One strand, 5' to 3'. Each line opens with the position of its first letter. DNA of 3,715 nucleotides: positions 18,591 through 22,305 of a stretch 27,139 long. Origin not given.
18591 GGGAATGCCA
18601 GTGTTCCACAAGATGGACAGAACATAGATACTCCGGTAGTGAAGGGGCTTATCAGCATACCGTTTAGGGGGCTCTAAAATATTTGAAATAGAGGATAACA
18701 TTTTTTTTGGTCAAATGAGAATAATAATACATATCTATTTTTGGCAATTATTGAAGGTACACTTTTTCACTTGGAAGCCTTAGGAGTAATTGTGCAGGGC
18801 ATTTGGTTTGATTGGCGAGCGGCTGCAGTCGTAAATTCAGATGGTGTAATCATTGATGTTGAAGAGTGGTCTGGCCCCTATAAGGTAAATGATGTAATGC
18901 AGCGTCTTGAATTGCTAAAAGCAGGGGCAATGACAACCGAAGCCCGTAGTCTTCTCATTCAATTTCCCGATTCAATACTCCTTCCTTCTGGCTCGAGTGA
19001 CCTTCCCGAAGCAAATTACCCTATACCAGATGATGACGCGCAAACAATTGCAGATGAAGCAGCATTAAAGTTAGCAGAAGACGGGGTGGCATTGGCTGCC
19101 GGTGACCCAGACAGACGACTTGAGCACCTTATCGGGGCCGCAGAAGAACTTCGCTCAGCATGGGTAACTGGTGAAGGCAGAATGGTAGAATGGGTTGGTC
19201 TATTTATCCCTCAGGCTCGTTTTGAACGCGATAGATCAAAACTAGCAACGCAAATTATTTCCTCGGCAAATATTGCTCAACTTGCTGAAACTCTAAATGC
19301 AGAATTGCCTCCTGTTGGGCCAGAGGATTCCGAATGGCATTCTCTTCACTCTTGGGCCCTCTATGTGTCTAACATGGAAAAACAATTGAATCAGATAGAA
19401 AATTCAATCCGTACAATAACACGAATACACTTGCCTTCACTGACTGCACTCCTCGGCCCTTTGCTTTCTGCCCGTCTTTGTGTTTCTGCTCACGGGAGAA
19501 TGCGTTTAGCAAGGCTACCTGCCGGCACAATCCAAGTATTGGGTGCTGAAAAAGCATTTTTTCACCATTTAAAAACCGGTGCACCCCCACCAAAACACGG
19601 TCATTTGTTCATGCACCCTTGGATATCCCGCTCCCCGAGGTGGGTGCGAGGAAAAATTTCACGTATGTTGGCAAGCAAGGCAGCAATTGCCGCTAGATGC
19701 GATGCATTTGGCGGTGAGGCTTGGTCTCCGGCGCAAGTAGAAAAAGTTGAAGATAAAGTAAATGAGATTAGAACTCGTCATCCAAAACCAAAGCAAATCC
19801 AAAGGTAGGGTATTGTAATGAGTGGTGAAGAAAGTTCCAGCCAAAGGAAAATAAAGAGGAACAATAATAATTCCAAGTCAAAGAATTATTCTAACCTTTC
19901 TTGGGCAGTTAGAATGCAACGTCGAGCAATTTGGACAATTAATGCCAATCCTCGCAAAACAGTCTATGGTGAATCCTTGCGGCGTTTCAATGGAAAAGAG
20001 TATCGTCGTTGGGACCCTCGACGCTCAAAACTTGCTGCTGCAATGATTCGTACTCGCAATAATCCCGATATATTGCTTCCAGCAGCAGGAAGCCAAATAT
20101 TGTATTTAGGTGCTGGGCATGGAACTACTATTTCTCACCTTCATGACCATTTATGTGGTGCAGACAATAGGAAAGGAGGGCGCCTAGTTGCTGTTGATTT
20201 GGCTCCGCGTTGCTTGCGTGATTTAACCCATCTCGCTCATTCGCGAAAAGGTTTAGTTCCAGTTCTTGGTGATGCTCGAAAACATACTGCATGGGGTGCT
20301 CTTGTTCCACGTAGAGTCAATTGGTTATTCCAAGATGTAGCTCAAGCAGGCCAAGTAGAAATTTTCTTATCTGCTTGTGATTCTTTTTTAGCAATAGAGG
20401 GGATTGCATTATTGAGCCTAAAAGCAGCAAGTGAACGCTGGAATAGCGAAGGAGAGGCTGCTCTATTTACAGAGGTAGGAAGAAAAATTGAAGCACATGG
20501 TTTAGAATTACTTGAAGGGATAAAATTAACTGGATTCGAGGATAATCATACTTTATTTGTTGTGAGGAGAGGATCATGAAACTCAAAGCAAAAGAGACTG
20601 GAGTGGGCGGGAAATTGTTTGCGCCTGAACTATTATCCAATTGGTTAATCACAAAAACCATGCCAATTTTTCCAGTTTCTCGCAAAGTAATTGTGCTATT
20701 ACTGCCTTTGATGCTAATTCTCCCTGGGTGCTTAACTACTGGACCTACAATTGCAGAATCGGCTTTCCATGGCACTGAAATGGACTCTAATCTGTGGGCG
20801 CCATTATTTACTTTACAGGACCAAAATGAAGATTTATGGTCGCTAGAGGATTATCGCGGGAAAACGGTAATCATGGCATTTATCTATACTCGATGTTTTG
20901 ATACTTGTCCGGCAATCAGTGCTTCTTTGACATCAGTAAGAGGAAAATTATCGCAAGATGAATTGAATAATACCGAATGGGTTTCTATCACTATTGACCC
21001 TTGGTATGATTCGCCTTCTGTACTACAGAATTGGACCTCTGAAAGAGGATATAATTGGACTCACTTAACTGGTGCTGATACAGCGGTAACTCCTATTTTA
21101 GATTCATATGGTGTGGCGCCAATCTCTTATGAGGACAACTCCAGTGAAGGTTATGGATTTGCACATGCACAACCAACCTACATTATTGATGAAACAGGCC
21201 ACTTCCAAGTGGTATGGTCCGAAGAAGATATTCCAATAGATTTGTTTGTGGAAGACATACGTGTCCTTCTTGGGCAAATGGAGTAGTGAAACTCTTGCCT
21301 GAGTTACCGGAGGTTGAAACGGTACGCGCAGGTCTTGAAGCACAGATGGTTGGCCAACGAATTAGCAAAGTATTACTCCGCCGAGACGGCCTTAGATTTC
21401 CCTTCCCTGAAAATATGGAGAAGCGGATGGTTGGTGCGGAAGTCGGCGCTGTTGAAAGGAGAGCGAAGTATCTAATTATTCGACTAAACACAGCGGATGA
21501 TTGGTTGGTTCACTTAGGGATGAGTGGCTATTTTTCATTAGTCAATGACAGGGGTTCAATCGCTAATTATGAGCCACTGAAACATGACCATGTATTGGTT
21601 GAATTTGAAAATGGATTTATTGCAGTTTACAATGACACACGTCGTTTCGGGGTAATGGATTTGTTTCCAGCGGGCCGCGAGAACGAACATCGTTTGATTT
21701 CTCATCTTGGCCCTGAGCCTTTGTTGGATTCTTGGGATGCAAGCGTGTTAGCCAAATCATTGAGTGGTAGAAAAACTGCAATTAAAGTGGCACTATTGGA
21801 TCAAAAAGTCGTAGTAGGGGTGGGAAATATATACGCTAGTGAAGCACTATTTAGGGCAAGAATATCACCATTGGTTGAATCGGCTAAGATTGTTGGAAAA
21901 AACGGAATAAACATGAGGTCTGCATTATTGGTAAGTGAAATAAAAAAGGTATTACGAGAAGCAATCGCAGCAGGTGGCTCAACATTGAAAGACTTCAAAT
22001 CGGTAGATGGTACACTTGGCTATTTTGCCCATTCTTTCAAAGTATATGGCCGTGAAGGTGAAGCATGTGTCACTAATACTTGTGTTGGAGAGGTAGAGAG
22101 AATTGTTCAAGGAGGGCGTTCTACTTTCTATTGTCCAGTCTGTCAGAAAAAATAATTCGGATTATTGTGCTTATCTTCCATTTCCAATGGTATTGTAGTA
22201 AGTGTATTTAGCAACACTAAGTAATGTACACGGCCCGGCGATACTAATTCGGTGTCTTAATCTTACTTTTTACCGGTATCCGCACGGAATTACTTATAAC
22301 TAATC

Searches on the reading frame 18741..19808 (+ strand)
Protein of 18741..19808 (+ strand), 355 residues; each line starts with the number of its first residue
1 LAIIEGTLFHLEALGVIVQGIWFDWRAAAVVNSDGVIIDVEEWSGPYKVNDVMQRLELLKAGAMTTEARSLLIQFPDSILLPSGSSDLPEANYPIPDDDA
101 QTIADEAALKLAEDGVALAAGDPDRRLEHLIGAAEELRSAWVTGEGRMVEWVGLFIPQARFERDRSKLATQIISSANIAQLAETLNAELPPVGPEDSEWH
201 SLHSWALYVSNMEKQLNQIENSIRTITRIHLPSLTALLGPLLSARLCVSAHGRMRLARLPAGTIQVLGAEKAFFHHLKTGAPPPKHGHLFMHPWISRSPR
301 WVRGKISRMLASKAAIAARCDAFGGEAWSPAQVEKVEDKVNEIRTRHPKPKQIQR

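Call 24: search_protein_families(library=pfam, proteins=[window:18741-19808:+], max_evalue=0.001)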
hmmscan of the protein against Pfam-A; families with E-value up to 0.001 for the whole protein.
window:18741-19808:+ (355 aa): 1 family
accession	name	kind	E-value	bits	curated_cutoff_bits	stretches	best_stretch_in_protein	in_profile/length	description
PF01798.23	Nop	-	7.6e-33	114.3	25.4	1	168-339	60-225/228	snoRNA binding domain, fibrillarin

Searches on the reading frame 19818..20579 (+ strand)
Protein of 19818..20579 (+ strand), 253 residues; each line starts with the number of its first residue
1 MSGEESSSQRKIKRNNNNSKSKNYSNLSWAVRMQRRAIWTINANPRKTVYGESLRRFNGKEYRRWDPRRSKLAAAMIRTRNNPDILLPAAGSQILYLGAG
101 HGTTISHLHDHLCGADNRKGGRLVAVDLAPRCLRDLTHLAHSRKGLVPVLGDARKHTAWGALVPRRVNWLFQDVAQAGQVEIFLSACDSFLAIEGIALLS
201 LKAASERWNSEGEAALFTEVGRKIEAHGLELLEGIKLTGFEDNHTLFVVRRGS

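Call 24: search_protein_families(library=pfam, proteins=[window:19818-20579:+], max_evalue=0.001)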
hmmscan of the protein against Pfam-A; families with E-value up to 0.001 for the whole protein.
window:19818-20579:+ (253 aa): 1 family
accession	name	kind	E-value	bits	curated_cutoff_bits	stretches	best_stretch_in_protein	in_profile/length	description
PF01269.23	Fibrillarin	-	1.5e-46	158.8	27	1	33-250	16-224/227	Fibrillarin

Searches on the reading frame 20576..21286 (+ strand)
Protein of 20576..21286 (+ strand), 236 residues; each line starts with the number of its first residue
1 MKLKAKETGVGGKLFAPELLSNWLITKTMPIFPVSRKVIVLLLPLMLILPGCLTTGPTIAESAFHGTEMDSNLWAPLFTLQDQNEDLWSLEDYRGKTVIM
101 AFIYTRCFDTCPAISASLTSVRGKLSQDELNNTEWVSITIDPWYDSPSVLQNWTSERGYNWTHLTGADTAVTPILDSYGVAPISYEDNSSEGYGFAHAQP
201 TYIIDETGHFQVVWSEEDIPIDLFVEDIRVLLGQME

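Call 24: search_protein_families(library=pfam, proteins=[window:20576-21286:+], max_evalue=0.001)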
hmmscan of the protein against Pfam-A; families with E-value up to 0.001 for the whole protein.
window:20576-21286:+ (236 aa): 2 families
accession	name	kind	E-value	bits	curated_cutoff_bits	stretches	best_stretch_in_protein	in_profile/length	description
PF02630.20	SCO1-SenC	-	1.2e-23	84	22.8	1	78-210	4-134/134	SCO1/SenC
PF00578.27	AhpC-TSA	-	2.8e-07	30.9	26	1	75-209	5-120/124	AhpC/TSA family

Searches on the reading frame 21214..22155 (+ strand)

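Call 24: search_protein_families(library=pfam, proteins=[window:21214-22155:+], max_evalue=0.001)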
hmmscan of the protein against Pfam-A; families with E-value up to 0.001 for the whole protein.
window:21214-22155:+ (313 aa): 3 families
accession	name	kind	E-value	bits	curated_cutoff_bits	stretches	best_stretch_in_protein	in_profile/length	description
PF01149.29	Fapy_DNA_glyco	-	1.3e-31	110.1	25.5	1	29-148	2-117/117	Formamidopyrimidine-DNA glycosylase N-terminal domain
PF06831.19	H2TH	-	3.5e-24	85.1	34.7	1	165-260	1-91/93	Formamidopyrimidine-DNA glycosylase H2TH domain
PF06827.20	zf-FPG_IleRS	-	7.8e-05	22.9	21.3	1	292-312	9-29/30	Zinc finger found in FPG and IleRS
